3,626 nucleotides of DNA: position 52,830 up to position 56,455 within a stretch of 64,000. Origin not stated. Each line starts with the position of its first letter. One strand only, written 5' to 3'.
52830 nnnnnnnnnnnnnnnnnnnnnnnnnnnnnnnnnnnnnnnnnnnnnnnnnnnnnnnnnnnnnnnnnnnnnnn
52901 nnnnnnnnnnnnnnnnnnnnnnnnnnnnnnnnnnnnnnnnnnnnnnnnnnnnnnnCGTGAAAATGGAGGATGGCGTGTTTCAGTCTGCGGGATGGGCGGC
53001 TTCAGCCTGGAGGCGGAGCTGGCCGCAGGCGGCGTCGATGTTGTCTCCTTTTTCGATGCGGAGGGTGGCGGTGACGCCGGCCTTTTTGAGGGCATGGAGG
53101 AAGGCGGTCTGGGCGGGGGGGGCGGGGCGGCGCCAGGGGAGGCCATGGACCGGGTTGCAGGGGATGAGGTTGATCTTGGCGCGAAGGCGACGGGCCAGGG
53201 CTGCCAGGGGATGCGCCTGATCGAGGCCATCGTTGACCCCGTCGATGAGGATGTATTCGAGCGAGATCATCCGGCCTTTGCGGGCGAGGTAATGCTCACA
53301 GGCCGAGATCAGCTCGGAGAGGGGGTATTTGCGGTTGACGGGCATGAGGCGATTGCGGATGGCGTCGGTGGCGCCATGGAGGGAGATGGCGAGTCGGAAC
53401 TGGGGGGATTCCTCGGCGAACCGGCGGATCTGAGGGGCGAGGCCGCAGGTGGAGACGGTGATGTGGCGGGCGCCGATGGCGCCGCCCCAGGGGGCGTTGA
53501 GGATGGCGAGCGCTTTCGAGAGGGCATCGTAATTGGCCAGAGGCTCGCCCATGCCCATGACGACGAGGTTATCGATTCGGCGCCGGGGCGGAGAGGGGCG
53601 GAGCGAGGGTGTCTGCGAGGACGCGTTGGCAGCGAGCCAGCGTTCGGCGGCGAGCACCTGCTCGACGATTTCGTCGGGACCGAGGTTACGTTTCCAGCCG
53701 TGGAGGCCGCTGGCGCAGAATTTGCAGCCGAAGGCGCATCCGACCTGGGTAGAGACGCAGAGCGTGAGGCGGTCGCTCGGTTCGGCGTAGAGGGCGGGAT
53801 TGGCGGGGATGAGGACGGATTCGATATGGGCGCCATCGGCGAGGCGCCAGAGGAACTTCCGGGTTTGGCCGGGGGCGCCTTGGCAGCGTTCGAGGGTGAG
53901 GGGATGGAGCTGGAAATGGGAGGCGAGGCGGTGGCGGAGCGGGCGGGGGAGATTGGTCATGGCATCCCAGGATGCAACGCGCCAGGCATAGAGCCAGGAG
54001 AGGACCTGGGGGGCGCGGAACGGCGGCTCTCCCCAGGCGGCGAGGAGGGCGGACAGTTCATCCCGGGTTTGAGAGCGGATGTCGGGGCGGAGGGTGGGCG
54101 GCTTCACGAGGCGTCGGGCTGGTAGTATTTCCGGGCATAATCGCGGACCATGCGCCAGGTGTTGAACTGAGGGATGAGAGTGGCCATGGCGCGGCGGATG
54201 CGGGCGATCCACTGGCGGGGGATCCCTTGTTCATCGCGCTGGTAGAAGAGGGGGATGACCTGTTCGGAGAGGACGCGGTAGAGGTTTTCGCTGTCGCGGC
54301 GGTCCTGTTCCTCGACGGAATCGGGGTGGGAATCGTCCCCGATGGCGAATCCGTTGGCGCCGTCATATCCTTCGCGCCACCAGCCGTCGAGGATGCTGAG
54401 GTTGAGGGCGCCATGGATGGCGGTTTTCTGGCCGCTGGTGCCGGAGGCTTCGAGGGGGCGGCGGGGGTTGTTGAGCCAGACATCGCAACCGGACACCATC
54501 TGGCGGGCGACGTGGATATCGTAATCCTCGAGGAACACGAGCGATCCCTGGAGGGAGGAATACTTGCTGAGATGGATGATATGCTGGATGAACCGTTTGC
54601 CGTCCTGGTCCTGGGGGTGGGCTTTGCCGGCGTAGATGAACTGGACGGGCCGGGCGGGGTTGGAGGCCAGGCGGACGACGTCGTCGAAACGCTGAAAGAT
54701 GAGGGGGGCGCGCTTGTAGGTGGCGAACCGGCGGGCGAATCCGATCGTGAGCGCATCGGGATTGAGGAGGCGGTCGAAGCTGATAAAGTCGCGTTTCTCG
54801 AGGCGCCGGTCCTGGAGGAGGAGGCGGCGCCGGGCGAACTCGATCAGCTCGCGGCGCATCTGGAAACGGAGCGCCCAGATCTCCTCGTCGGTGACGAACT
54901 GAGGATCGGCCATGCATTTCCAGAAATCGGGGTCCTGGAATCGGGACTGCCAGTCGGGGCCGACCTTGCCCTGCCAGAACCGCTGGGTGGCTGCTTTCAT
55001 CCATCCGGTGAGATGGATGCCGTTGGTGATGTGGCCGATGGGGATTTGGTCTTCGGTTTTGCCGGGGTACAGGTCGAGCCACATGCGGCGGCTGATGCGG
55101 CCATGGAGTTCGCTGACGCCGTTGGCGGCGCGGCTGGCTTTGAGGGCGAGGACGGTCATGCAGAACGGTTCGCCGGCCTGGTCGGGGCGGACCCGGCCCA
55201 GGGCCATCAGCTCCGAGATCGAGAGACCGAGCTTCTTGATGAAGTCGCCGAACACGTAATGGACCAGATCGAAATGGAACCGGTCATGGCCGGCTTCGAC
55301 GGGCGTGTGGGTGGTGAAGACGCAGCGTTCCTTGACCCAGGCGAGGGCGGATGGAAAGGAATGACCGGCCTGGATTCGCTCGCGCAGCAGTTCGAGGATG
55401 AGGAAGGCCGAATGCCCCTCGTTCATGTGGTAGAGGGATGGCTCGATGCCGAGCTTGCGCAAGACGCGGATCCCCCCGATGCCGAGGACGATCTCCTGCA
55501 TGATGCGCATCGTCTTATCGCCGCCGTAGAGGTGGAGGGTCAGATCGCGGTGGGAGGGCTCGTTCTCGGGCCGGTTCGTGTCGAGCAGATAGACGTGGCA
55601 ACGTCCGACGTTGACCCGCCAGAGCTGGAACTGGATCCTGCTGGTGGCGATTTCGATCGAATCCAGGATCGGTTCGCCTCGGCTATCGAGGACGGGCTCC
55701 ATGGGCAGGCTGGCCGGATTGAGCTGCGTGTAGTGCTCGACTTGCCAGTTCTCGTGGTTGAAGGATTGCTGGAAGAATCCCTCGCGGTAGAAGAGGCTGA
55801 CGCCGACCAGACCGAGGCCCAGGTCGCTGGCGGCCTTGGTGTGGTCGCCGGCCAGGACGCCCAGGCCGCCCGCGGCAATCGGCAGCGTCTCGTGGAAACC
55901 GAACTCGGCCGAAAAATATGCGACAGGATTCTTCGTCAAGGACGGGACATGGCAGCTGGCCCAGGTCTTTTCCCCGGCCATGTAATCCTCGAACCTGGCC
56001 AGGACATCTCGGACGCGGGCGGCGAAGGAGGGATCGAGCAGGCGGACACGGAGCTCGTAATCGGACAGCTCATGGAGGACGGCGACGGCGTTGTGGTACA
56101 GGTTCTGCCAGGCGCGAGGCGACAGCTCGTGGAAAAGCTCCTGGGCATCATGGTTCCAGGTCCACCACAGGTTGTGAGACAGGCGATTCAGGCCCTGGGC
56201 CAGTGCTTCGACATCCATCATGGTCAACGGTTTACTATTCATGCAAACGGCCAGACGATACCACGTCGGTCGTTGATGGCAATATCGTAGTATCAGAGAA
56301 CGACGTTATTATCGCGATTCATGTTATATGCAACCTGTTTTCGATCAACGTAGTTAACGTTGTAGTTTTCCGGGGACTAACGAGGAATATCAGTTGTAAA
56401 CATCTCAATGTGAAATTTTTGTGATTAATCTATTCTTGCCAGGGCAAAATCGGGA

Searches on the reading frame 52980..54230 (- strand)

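Call 9: search_protein_families(library=pfam, proteins=[window:52980-54230:-], max_evalue=0.001)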
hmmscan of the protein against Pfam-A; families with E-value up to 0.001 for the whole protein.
window:52980-54230:- (416 aa): 2 families
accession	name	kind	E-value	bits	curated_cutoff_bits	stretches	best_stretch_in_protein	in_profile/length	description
PF04055.27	Radical_SAM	-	9.3e-17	62.1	29.5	1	160-334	2-156/166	Radical SAM superfamily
PF21016.3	RlmN_N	-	1.4e-13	50.8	24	1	54-106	6-58/60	Ribosomal RNA large subunit methyltransferase N-terminal domain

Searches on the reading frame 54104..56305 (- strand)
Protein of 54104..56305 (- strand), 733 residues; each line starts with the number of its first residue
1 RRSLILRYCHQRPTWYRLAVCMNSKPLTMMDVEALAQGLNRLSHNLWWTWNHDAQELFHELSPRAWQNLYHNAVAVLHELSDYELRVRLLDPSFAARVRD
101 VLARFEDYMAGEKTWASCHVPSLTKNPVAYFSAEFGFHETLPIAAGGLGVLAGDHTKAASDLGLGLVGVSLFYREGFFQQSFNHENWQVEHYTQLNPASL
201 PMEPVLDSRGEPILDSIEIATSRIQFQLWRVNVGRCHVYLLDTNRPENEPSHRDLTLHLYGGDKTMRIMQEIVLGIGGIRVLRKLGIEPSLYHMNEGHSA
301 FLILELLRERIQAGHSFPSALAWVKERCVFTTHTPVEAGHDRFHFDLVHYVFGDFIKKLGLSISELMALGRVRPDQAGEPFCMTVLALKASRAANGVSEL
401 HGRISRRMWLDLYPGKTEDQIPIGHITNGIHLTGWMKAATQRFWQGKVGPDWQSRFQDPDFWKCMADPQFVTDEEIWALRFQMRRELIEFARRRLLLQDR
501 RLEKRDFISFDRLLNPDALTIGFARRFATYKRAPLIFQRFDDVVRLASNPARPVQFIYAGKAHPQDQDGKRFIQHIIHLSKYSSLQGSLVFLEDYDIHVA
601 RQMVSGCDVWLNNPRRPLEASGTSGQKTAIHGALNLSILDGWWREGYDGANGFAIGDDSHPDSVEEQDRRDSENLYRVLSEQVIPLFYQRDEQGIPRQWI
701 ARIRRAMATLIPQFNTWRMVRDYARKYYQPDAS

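Call 9: search_protein_families(library=pfam, proteins=[window:54104-56305:-], max_evalue=0.001)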
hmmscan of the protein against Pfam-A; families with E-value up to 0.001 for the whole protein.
window:54104-56305:- (733 aa): 2 families
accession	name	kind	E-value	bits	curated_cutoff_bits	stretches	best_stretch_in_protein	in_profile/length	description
PF11897.13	DUF3417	-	7.7e-30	104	25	1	37-141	6-109/109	Protein of unknown function (DUF3417)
PF00343.26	Phosphorylase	-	1.6e-24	86.7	27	1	292-641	220-579/713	Carbohydrate phosphorylase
